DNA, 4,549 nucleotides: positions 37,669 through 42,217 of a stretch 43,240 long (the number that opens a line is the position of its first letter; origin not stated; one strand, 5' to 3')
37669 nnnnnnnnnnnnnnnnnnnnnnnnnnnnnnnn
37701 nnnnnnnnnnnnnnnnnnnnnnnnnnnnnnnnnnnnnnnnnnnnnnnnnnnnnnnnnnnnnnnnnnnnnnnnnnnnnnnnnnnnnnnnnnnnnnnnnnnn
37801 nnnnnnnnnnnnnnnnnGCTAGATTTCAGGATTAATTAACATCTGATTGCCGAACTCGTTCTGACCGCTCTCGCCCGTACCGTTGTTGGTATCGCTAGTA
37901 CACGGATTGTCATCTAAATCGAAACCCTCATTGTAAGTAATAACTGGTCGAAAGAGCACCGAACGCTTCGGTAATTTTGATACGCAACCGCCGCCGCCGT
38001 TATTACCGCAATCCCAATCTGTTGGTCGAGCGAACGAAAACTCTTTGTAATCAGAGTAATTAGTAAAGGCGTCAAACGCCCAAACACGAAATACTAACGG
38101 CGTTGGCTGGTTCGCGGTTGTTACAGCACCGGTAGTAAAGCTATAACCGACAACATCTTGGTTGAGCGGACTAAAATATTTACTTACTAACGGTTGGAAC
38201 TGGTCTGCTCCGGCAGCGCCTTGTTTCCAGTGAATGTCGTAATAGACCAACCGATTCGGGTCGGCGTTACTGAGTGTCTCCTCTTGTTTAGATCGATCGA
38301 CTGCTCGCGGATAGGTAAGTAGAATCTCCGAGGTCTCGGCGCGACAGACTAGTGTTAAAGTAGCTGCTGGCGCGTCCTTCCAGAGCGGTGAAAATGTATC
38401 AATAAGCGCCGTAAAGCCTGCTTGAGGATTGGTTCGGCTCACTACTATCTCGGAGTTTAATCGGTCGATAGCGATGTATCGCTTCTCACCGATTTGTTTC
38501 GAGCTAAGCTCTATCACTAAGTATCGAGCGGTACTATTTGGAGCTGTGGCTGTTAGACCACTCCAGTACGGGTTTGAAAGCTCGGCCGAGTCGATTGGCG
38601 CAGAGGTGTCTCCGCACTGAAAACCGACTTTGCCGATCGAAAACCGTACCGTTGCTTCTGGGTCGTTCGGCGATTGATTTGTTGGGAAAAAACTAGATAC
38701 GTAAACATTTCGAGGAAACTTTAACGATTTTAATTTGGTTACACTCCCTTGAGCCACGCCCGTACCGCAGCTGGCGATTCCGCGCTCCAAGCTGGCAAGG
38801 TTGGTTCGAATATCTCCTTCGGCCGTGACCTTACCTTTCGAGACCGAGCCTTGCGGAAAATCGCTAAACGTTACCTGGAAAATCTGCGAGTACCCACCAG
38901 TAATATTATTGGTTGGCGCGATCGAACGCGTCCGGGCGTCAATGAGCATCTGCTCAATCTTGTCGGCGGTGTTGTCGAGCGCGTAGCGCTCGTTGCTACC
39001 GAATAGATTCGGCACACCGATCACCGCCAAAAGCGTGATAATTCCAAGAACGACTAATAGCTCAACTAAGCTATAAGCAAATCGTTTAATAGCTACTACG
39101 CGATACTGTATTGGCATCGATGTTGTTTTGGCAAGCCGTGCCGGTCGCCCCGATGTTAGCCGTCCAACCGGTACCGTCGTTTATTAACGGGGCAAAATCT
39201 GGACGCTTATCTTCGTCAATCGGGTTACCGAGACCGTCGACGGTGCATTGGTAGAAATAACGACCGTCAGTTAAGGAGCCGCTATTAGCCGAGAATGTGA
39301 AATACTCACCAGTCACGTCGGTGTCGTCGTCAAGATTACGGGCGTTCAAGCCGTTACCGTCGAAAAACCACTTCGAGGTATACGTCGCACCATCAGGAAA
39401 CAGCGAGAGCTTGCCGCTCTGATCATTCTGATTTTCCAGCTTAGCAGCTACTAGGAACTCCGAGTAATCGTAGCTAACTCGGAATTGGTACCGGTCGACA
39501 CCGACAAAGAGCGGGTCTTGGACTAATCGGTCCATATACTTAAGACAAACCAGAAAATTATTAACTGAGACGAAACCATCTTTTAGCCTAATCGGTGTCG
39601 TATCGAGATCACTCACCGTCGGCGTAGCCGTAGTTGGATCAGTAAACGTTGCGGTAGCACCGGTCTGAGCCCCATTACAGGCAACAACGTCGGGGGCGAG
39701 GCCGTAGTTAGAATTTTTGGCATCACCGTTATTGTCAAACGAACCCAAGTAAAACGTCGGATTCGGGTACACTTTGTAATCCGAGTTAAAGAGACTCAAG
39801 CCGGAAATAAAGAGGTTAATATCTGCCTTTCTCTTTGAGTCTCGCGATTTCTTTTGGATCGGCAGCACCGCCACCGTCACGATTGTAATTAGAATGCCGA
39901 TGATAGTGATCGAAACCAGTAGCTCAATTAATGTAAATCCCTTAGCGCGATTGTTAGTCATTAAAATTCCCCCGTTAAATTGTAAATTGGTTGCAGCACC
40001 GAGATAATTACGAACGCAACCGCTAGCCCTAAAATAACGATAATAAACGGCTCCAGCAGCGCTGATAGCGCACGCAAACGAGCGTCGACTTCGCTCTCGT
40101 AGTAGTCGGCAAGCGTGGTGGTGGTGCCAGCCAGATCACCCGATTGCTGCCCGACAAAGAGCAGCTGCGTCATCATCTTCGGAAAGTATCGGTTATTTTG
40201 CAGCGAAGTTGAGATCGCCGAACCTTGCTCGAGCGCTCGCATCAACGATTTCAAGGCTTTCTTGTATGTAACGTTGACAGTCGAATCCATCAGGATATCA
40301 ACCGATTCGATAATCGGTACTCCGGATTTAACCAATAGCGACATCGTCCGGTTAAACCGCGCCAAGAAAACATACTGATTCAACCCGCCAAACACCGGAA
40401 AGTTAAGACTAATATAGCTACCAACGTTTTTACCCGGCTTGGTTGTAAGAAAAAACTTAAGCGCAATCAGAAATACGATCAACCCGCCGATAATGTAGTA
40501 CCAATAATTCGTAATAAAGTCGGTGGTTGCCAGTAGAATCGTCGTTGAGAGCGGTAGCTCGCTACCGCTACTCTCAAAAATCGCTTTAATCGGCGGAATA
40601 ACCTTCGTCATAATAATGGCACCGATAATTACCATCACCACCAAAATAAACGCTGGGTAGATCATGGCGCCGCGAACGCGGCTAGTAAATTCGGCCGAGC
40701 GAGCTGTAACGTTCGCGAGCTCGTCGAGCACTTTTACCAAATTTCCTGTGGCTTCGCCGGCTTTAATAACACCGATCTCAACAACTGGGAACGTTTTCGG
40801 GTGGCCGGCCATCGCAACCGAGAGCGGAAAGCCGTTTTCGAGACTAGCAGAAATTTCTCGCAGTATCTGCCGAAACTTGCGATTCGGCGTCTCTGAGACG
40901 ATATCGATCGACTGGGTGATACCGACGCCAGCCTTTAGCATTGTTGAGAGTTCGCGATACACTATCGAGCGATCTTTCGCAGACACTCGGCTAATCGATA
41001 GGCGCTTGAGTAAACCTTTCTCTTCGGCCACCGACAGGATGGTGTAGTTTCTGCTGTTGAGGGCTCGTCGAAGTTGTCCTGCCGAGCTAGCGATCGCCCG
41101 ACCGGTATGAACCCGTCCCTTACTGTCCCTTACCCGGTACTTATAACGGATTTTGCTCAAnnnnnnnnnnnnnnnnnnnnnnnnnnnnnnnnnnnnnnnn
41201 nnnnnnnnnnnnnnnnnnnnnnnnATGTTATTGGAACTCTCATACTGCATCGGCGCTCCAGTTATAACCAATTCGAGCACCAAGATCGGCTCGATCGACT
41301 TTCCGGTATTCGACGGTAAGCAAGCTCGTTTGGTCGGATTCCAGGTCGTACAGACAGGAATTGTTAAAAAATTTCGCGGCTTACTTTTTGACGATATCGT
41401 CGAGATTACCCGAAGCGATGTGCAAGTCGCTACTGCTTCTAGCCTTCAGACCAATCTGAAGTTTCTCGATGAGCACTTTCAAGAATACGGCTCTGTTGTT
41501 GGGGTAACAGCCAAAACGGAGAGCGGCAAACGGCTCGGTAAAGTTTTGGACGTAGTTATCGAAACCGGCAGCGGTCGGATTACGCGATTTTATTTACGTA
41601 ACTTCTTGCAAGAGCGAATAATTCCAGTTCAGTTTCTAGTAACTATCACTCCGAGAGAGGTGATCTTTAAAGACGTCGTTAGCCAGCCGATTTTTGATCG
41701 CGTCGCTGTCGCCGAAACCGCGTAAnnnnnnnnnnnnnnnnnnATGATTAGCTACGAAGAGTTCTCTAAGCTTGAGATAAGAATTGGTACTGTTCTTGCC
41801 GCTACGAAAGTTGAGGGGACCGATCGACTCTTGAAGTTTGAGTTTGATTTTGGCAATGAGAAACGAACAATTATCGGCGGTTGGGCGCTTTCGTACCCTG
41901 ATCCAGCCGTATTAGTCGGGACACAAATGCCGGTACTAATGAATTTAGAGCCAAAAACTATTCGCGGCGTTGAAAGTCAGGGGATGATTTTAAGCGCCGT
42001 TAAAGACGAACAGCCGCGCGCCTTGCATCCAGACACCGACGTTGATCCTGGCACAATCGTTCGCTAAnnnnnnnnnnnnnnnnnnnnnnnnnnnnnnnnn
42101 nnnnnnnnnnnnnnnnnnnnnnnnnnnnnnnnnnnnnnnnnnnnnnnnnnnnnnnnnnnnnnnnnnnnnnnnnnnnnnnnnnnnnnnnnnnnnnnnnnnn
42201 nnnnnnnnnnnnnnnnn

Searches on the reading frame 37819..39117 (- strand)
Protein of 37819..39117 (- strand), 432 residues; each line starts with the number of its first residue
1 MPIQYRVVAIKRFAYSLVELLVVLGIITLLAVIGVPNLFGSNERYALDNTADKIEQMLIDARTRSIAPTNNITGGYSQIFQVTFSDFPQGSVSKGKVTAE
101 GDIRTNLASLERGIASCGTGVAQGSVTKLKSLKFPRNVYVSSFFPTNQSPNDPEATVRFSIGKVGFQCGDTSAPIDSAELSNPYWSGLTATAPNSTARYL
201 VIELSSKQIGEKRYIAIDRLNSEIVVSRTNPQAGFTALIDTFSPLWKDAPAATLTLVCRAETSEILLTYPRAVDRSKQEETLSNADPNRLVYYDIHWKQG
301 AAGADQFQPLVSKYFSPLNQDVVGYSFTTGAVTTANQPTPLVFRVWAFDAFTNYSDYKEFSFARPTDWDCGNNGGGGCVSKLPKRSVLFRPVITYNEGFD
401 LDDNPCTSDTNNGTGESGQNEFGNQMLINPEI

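Call 5: search_protein_families(library=pfam, proteins=[window:37819-39117:-], max_evalue=1)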
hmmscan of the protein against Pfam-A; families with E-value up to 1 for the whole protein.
window:37819-39117:- (432 aa): 2 families
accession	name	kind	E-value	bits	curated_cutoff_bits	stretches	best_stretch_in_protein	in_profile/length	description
PF07963.17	N_methyl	-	0.01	15.9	21.2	1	14-33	6-25/27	Prokaryotic N-terminal methylation motif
PF23966.1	DUF7294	-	0.27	11.7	27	1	294-328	30-64/66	Domain of unknown function (DUF7294)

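Call 6: search_protein_families(library=ncbifam, proteins=[window:37819-39117:-], max_evalue=1)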
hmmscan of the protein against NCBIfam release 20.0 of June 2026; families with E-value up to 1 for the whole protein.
window:37819-39117:- (432 aa): 8 families
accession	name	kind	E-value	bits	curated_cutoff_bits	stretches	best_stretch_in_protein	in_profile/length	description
NF040999.1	pilin_ComGC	equivalog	0.00023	21.3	75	1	14-43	3-32/84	competence type IV pilus major pilin ComGC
NF007800.0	PRK10506.1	equivalog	0.0012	18.7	158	1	12-64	8-60/163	prepilin peptidase-dependent protein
NF007862.0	PRK10574.1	equivalog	0.0031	17.6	138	1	14-45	6-37/145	prepilin peptidase-dependent pilin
TIGR01710.1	typeII_sec_gspG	equivalog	0.0034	17.4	88.85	1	15-56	3-44/134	type II secretion system major pseudopilin GspG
NF041013.1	T4P_ComGE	equivalog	0.011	15.8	49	1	14-46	5-37/83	competence type IV pilus minor pilin ComGE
NF041775.1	typeIV_PilA_Myxo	equivalog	0.043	13.8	400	1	14-40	12-38/214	type IV pilin protein PilA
NF047827.1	T3SSXpsH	equivalog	0.053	13.3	160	1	15-68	3-56/145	type II secretion system protein XpsH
TIGR02532.1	IV_pilin_GFxxxE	domain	0.13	12.2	16.3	1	15-34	4-23/24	prepilin-type N-terminal cleavage/methylation domain-containing protein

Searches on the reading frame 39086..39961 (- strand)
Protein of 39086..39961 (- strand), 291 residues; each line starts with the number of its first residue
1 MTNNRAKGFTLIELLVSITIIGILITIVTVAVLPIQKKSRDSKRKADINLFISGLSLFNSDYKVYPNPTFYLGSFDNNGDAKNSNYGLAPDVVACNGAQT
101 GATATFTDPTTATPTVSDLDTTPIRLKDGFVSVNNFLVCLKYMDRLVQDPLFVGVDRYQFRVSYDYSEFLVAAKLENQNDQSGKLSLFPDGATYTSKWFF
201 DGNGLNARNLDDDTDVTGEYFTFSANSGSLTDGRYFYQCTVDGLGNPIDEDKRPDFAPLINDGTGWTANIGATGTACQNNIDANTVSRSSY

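Call 5: search_protein_families(library=pfam, proteins=[window:39086-39961:-], max_evalue=1)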
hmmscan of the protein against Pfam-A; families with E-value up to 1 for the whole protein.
window:39086-39961:- (291 aa): 1 family
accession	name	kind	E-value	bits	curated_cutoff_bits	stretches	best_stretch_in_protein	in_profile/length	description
PF07963.17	N_methyl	-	1.9e-09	37.1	21.2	1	4-28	2-26/27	Prokaryotic N-terminal methylation motif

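Call 6: search_protein_families(library=ncbifam, proteins=[window:39086-39961:-], max_evalue=1)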
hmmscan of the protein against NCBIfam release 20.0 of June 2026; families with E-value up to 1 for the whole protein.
window:39086-39961:- (291 aa): 18 families
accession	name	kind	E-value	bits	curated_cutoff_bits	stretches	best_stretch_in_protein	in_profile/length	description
NF041775.1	typeIV_PilA_Myxo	equivalog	8.5e-10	38.9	400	1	3-117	7-116/214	type IV pilin protein PilA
TIGR01710.1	typeII_sec_gspG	equivalog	3.4e-09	36.8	88.85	1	7-67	1-61/134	type II secretion system major pseudopilin GspG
TIGR02532.1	IV_pilin_GFxxxE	domain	3.5e-07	29.8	16.3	1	7-28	2-23/24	prepilin-type N-terminal cleavage/methylation domain-containing protein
TIGR01708.2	typeII_sec_gspH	equivalog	1.2e-05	25.4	80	1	7-33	2-28/169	type II secretion system minor pseudopilin GspH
TIGR02599.1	TIGR02599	subfamily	1.5e-05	24.4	256.5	1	8-46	1-39/361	Verru_Chthon cassette protein C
NF041013.1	T4P_ComGE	equivalog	0.00014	21.9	49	1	5-46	2-43/83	competence type IV pilus minor pilin ComGE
NF040999.1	pilin_ComGC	equivalog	0.00038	20.6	75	1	7-43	2-37/84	competence type IV pilus major pilin ComGC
NF007862.0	PRK10574.1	equivalog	0.0017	18.5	138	1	5-28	3-26/145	prepilin peptidase-dependent pilin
NF041002.1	pilin_ComGF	equivalog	0.0047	17.1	80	1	7-41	2-36/139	competence type IV pilus minor pilin ComGF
NF007800.0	PRK10506.1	equivalog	0.0048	16.7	158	1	3-28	5-30/163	prepilin peptidase-dependent protein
NF040982.1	ComGD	equivalog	0.0053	17.2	70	1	7-37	2-32/139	competence type IV pilus minor pilin ComGD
TIGR02596.1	TIGR02596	subfamily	0.0076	16.3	70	1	9-32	1-24/196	Verru_Chthon cassette protein D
NF038304.1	EPS_HpsC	equivalog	0.012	15.1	200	1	3-38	17-52/318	hormogonium polysaccharide secretion pseudopilin HpsC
NF007848.0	PRK10557.1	equivalog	0.016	14.5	120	1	3-51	7-55/192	prepilin peptidase-dependent protein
NF038303.1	EPS_HpsB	equivalog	0.026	14.5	150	1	6-33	2-30/211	hormogonium polysaccharide secretion pseudopilin HpsB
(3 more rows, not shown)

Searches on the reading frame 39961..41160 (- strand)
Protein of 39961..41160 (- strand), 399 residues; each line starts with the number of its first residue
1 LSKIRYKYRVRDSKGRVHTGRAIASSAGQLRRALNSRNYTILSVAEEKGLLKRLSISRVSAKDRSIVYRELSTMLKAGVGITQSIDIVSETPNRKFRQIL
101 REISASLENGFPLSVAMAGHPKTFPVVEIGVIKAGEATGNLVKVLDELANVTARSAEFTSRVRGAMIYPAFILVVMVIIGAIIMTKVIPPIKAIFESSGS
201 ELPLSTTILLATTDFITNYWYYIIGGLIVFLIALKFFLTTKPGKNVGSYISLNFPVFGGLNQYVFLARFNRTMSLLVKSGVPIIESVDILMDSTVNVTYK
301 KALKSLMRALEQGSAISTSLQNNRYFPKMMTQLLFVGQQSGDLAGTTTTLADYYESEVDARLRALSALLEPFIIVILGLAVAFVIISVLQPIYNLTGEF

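Call 5: search_protein_families(library=pfam, proteins=[window:39961-41160:-], max_evalue=1)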
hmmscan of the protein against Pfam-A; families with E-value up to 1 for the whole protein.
window:39961-41160:- (399 aa): 3 families
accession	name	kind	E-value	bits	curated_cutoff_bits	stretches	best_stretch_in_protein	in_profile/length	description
PF00482.28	T2SSF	-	5.9e-56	188.2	25.2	2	68-189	2-125/125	Type II secretion system (T2SS), protein F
PF04456.17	DUF503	-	0.001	19.3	22.4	1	97-158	20-81/88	Protein of unknown function (DUF503)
PF25212.1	HVO_A0114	-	0.16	12.2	27.6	1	25-79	11-65/84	HVO_A0114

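Call 6: search_protein_families(library=ncbifam, proteins=[window:39961-41160:-], max_evalue=1)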
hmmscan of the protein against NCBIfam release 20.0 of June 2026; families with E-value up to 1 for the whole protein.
window:39961-41160:- (399 aa): 6 families
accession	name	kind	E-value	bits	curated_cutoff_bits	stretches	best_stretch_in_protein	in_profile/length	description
TIGR02120.1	GspF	equivalog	2.2e-88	297.2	424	1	6-396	1-398/401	type II secretion system inner membrane protein GspF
NF052607.1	T4PiliAsmPilCThrm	equivalog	3.6e-79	266.7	700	1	6-398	4-403/406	type IV pilus assembly protein PilC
NF052606.1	T4PiliAsmPilCMyx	equivalog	3.4e-69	233.7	700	1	53-397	68-416/419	type IV pilus assembly protein PilC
NF007861.0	PRK10573.1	equivalog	1.8e-64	218.3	401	1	6-396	7-395/401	protein transport protein HofC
NF047826.1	T3SSXpsF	equivalog_domain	6.5e-52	176.7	650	1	6-397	4-402/405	type II secretion system protein XpsF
NF041012.2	T4P_ComGB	equivalog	1.1e-36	126.9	240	1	66-395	5-330/332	competence type IV pilus assembly protein ComGB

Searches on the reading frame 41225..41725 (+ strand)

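Call 65: search_protein_families(library=pfam, max_evalue=0.001, proteins=[window:41225-41725:+])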
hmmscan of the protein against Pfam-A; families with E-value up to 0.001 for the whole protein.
window:41225-41725:+ (166 aa): 1 family
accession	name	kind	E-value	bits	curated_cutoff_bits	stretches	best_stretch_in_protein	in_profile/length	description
PF05239.21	PRC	-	1.9e-08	34.6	21.2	1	90-136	8-58/78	PRC-barrel domain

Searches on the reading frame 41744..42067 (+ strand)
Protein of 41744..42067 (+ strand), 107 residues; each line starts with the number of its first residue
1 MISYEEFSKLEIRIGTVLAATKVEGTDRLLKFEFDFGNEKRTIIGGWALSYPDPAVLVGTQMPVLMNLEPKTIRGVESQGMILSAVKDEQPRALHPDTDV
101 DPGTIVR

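Call 65: search_protein_families(library=pfam, max_evalue=0.001, proteins=[window:41744-42067:+])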
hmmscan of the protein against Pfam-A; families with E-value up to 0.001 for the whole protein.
window:41744-42067:+ (107 aa): 1 family
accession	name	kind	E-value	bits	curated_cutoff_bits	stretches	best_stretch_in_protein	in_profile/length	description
PF01588.26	tRNA_bind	-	1.1e-21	77.1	27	1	12-104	1-95/96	Putative tRNA binding domain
